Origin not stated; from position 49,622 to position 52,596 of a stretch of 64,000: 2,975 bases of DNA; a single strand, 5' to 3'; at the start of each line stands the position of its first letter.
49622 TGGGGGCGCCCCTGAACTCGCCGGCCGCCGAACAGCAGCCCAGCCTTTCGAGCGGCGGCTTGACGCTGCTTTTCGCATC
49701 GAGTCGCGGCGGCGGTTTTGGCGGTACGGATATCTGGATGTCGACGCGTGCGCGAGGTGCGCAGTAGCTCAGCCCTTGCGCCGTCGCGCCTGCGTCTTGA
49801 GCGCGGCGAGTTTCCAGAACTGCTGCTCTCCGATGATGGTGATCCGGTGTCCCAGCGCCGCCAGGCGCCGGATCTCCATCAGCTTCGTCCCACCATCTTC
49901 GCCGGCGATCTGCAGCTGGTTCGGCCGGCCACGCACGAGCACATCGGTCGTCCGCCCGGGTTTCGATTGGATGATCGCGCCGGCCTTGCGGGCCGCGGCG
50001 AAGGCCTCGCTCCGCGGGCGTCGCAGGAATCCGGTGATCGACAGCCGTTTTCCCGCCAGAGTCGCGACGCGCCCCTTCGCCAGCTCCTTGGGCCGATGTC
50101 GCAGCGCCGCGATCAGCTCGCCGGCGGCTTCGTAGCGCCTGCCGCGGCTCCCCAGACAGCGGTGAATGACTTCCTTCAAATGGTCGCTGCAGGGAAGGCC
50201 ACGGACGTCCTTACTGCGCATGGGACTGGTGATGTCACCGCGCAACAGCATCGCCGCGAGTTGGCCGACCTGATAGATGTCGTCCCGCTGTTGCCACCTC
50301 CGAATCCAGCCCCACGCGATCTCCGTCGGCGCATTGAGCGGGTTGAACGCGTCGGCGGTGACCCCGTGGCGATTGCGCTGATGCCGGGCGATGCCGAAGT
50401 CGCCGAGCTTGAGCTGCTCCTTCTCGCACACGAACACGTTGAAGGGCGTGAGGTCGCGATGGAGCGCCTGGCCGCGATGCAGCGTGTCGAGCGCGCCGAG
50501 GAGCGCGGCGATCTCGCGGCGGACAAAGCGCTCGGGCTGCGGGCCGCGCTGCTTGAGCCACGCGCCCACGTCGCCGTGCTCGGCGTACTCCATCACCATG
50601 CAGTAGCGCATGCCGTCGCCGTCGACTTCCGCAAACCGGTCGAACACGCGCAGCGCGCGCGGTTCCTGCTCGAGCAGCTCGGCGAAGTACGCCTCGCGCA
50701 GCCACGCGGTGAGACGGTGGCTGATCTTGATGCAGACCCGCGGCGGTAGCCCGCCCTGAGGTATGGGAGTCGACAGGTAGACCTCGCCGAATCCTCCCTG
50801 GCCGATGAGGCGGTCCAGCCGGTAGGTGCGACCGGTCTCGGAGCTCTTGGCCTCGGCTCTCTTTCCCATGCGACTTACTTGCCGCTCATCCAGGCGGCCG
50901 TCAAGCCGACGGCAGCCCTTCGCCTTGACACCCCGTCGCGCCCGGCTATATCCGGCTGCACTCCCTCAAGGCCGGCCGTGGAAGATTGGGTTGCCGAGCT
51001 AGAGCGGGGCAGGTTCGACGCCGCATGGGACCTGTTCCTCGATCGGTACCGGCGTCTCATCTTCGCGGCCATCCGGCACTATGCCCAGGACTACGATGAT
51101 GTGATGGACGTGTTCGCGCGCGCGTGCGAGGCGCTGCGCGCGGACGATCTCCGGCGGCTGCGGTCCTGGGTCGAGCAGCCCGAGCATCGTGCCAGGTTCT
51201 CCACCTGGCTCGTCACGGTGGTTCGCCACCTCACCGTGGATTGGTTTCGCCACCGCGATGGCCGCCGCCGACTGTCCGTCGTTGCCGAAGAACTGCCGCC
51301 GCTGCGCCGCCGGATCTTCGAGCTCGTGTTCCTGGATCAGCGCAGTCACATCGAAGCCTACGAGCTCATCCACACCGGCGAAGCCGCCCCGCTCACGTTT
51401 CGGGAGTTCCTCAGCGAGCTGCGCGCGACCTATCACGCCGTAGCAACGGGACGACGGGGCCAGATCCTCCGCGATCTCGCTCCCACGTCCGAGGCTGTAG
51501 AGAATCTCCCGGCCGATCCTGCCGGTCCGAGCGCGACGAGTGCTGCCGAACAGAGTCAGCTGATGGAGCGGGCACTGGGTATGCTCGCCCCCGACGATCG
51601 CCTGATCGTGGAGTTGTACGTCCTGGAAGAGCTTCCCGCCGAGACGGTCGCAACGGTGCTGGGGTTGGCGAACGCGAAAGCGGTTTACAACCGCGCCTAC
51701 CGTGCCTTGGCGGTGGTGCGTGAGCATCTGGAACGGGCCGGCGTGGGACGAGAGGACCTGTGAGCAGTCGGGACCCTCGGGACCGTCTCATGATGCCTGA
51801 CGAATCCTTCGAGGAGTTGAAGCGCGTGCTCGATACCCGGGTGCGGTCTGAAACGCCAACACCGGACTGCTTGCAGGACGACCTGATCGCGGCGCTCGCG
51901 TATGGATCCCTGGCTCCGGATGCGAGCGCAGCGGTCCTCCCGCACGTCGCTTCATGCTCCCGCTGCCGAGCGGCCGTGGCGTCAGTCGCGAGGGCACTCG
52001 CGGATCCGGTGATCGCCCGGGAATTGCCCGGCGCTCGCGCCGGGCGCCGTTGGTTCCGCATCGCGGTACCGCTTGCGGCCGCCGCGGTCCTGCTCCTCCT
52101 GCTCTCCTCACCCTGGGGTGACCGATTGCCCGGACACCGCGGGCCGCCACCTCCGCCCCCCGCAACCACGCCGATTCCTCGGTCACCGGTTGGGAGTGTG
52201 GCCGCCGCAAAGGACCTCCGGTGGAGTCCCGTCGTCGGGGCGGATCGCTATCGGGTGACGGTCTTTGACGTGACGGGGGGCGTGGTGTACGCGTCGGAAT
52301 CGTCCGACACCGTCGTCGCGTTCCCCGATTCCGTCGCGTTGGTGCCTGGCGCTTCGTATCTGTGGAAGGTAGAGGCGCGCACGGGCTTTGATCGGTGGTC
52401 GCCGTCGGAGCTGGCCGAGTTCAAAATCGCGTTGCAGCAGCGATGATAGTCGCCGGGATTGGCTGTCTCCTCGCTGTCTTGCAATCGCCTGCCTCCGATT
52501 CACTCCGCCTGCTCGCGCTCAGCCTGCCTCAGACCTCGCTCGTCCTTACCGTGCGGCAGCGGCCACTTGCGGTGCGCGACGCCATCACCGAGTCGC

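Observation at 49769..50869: Soluble Ser/Thr kinase fused to a BRCT-like domain, divergent from the ECF sigma operon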

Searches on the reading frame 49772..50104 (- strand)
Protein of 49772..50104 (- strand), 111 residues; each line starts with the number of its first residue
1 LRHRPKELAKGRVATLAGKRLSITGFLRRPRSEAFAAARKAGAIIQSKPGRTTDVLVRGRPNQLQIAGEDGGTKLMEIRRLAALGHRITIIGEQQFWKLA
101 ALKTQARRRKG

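Call 31: search_solved_structures(query=A3, max_evalue=1, show_alignments=3)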
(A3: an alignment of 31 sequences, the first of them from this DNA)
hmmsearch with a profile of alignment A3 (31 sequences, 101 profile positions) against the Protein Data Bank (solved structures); distinct sequences matched with E-value up to 1: 49.
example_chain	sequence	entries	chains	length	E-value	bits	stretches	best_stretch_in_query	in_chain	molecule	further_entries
2owo_A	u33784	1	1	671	2.9e-11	46.5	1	15-98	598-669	DNA ligase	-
5tt5_A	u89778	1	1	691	3e-11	46.4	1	15-98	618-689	DNA ligase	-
1l7b_A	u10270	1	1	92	3.3e-11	46.3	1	13-67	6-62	DNA LIGASE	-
2k6g_A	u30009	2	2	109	9.3e-11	44.9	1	12-75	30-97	Replication factor C subunit 1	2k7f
2ebu_A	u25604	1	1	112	1e-10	44.8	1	12-75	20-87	Replication factor C subunit 1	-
1dgs_A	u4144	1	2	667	4.5e-09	39.5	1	13-89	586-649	DNA LIGASE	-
7tfh_A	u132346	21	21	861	4.7e-09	39.4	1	10-77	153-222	Replication factor C subunit 1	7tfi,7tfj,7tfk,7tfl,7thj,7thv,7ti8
7tib_A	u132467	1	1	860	4.7e-09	39.4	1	10-77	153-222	Replication factor C subunit 1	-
8dqz_A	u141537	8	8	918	4.9e-09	39.4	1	10-77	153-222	Replication factor C subunit 1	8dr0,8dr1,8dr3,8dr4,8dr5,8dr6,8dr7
9vse_A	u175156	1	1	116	1.2e-08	38.1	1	6-65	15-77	DNA ligase A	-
4bmc_A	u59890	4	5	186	0.002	21.3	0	13-61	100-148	S-M CHECKPOINT CONTROL PROTEIN RAD4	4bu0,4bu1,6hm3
6hm4_A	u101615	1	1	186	0.0025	21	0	14-61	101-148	S-M checkpoint control protein rad4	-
6hm5_A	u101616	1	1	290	0.0066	19.7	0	17-61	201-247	DNA topoisomerase II binding protein 1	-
25qb_A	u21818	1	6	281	0.0092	19.2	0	20-61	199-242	DNA topoisomerase 2-binding protein 1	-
2xnh_A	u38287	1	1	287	0.0099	19.1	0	20-61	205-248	DNA TOPOISOMERASE 2-BINDING PROTEIN 1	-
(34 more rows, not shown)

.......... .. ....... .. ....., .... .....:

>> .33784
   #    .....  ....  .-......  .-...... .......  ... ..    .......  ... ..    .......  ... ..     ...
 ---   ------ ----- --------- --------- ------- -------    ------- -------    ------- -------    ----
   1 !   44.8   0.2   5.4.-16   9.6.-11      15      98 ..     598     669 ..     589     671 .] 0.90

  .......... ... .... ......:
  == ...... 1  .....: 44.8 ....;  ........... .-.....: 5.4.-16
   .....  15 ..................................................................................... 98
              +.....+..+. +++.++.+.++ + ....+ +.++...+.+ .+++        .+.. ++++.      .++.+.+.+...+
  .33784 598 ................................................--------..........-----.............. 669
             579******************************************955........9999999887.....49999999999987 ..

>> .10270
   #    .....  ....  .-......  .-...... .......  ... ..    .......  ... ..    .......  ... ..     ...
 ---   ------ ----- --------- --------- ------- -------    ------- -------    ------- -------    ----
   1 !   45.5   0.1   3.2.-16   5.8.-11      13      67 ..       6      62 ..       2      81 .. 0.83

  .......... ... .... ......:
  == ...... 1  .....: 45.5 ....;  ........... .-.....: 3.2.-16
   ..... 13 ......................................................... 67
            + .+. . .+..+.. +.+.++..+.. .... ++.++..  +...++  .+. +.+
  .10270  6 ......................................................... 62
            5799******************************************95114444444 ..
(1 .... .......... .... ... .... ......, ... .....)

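Call 32: search_protein_families(library=pfam, alignment_id=A3, max_evalue=0.01)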
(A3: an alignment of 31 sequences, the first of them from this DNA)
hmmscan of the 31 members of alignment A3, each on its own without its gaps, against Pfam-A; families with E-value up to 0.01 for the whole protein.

A. member 1, seq(111 aa): 1 family
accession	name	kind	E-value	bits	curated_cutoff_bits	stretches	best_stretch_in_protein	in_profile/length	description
PF00533.33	BRCT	-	0.0039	17.8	21.3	1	16-97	6-75/78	BRCA1 C Terminus (BRCT) domain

B. families by the number of members that match (of 31 scanned): 2 families
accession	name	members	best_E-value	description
PF00533.33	BRCT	25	7.9e-08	BRCA1 C Terminus (BRCT) domain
PF12738.14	PTCB-BRCT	2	0.0039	twin BRCT domain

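Call 37: predict_structure(alignment_id=A3)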
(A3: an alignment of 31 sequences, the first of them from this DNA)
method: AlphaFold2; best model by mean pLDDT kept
length: 111 residues; sequences in the alignment: 31
mean_pLDDT: 84.2   pTM: 0.73
mean pLDDT of the five models: 84.2, 83.5, 79.8, 79.3, 79.0
residues with pLDDT >= 90: 60; 70-90: 30; 50-70: 19; < 50: 2
segments of 3 or more residues with pLDDT < 50: none
pLDDT, mean of each block of 10 residues (from residue 1): 56 91 94 96 95 93 61 79 88 95 78 75
secondary structure, 60 per line:
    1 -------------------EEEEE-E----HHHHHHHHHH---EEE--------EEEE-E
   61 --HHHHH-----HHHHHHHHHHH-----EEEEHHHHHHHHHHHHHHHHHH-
elements in order: E20-24 H31-40 E44-46 E55-58 H63-67 H73-83 E89-92 H93-110

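Call 39: fold_search(model_id=the predicted structure, library=pdb)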
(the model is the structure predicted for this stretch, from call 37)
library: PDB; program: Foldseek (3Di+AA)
matches with E <= 10: 867; with E <= 0.001: 2
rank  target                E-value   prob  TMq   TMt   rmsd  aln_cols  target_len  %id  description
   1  9a6z_B                6.9e-05  1.00  0.57  0.10   2.3        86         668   26  Integrative model of RPOB-DNLJ by crosslinking MS and deep learning (released 2024-09-18)
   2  7u19_A                9.2e-04  1.00  0.51  0.11   7.9       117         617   26  RFC:PCNA bound to nicked DNA (released 2022-07-06)
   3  7u1a_A                1.1e-03  1.00  0.51  0.11   7.3       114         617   26  RFC:PCNA bound to dsDNA with a ssDNA gap of six nucleotides (released 2022-07-06)
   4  8dr5_A                1.4e-03  1.00  0.53  0.10   6.2        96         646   27  Open state of RFC:PCNA bound to a 3' ss/dsDNA junction (DNA2) with NTD (released 2022-08-17)
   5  2ebu_MODEL_1_A        2.4e-03  1.00  0.55  0.55   7.1        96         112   30  Solution structure of the BRCT domain from human replication factor C large subunit 1 (released 2007-08-14)
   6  3qbz                  2.4e-03  1.00  0.48  0.44   4.9        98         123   10  Crystal structure of the Rad53-recognition domain of Saccharomyces cerevisiae Dbf4 (released 2011-12-07)
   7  8dr3_A                3.4e-03  1.00  0.48  0.10   3.5        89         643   27  Closed state of RFC:PCNA bound to a 3' ss/dsDNA junction (DNA2) with NTD (released 2022-08-17)
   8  2k7f_MODEL_1_A        3.6e-03  1.00  0.55  0.56   2.4        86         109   26  HADDOCK calculated model of the complex between the BRCT region of RFC p140 and dsDNA (released 2009-09-08)
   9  4bu0_A                4.1e-03  1.00  0.53  0.34   3.5        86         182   20  Crystal structure of Rad4 BRCT1,2 in complex with a Crb2 phosphopeptide (released 2013-10-09)
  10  2d8m_MODEL_1_A        4.1e-03  1.00  0.50  0.44  11.0       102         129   22  Solution structure of the first BRCT domain of DNA-repair protein XRCC1 (released 2006-06-06)
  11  6wh1_A                4.6e-03  1.00  0.53  0.61   4.2        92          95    6  Structure of the complex of human DNA ligase III-alpha and XRCC1 BRCT domains (released 2020-12-02)
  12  7p5z_G                4.6e-03  1.00  0.49  0.28   5.0        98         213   10  Structure of a DNA-loaded MCM double hexamer engaged with the Dbf4-dependent kinase (released 2022-02-02)
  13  4bmd                  4.9e-03  1.00  0.54  0.34   3.7        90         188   16  Crystal structure of S.pombe Rad4 BRCT3,4 (released 2013-10-09)
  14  3pc8_A                5.3e-03  1.00  0.52  0.59   4.7        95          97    7  X-ray crystal structure of the heterodimeric complex of XRCC1 and DNA ligase III-alpha BRCT domains. (released 2011-06-15)
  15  9cq3_f                5.3e-03  1.00  0.48  0.23   5.1        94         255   15  The gap-filling complex with Pol mu engaged in the NHEJ pathway (released 2025-04-23)
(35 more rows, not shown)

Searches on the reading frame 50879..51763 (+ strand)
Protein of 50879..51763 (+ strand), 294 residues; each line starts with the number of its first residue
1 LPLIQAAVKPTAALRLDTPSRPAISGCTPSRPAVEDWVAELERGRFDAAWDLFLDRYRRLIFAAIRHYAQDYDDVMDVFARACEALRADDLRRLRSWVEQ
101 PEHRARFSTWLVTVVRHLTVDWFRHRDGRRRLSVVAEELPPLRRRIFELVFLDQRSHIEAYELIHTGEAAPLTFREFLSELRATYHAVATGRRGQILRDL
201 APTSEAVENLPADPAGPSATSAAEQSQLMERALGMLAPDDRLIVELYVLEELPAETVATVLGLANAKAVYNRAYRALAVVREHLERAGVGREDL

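Call 3: search_protein_families(library=pfam, proteins=[window:50879-51763:+], max_evalue=0.1)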
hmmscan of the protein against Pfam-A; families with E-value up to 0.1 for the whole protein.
window:50879-51763:+ (294 aa): 3 families
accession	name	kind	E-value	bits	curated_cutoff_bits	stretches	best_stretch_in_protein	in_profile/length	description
PF08281.18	Sigma70_r4_2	-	5.6e-10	39.2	25.7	2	227-278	2-52/54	Sigma-70, region 4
PF04542.20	Sigma70_r2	-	5.9e-05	23.2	24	1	55-127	3-69/71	Sigma-70 region 2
PF04545.22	Sigma70_r4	-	0.00081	19.3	24.1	0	232-263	1-32/50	Sigma-70, region 4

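Call 4: search_protein_families(library=ncbifam, proteins=[window:50879-51763:+], max_evalue=0.1)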
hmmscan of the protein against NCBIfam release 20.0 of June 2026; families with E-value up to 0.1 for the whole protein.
window:50879-51763:+ (294 aa): 37 families (the best 25 are shown)
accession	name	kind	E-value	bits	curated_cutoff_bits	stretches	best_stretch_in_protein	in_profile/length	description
TIGR02937.1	sigma70-ECF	superfamily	4.7e-16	58.9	42.9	1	49-283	2-164/165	sigma-70 family RNA polymerase sigma factor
NF008888.0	PRK11922.1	equivalog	1.2e-09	38.1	204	1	212-286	124-198/231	RNA polymerase sigma factor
TIGR02952.1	Sig70_famx2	equivalog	6.3e-09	36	206.45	2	50-134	17-90/170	ECF subfamily RNA polymerase sigma factor, BldN family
NF009171.0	PRK12518.1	equivalog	7.8e-09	35.6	208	1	189-289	89-189/191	RNA polymerase sigma factor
NF009166.1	PRK12513.1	equivalog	2.5e-08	33.9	206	2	48-136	22-102/193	RNA polymerase sigma factor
NF007220.0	PRK09639.1-5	equivalog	3.7e-08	33.3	260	2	91-134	39-81/181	RNA polymerase sigma factor SigX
TIGR02985.1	Sig70_bacteroi1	subfamily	2.8e-07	30.9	126.4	1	218-284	97-162/162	RNA polymerase sigma-70 factor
NF008894.0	PRK11924.3-1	equivalog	3e-06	27.4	258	1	205-286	102-183/188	RNA polymerase sigma factor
NF009168.0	PRK12515.1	subfamily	4.9e-06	26.1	236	1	205-291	100-186/189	RNA polymerase sigma factor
TIGR02984.1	Sig-70_plancto1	subfamily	6e-06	26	183.75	1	207-284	111-188/189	RNA polymerase sigma-70 factor, Planctomycetaceae-specific subfamily 1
TIGR02983.1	SigE-fam_strep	subfamily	6.2e-06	26.2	141.55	1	203-285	79-159/162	SigE family RNA polymerase sigma factor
NF009172.0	PRK12519.1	subfamily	6.4e-06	25.8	222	1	211-285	117-190/194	RNA polymerase sigma factor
NF007230.0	PRK09648.1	subfamily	8.5e-06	25.6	209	1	185-287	91-192/195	RNA polymerase sigma factor ShbA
TIGR02959.1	SigZ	equivalog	2.4e-05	24.3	168.65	1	217-287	82-151/170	RNA polymerase sigma factor SigZ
NF053879.1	RNAPolSigSigVBac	equivalog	3.5e-05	23.5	190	1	229-285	101-156/160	RNA polymerase sigma factor SigV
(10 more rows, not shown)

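Call 8: search_protein_families(library=padloc, proteins=[window:50879-51763:+], max_evalue=0.01)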
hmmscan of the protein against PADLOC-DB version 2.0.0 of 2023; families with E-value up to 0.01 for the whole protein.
window:50879-51763:+ (294 aa): 0 families

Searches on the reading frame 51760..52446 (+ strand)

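Call 3: search_protein_families(library=pfam, proteins=[window:51760-52446:+], max_evalue=0.1)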
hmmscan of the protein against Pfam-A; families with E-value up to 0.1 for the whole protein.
window:51760-52446:+ (228 aa): 1 family
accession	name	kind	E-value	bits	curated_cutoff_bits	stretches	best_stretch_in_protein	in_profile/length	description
PF13490.11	zf-HC2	-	0.0011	19.4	22.2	1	41-70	6-35/35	Putative zinc-finger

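Call 4: search_protein_families(library=ncbifam, proteins=[window:51760-52446:+], max_evalue=0.1)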
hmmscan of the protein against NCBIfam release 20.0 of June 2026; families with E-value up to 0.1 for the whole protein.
window:51760-52446:+ (228 aa): 2 families
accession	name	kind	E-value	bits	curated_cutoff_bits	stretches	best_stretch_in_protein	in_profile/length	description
NF052375.1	antisigma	equivalog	0.0021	18.1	100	0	42-81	1-40/217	anti-sigma factor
TIGR02451.1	anti_sig_ChrR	subfamily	0.0067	16.2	124.5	1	39-79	4-44/216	ChrR family anti-sigma-E factor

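Call 8: search_protein_families(library=padloc, proteins=[window:51760-52446:+], max_evalue=0.01)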
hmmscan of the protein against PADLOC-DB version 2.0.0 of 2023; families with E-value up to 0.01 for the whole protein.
window:51760-52446:+ (228 aa): 0 families
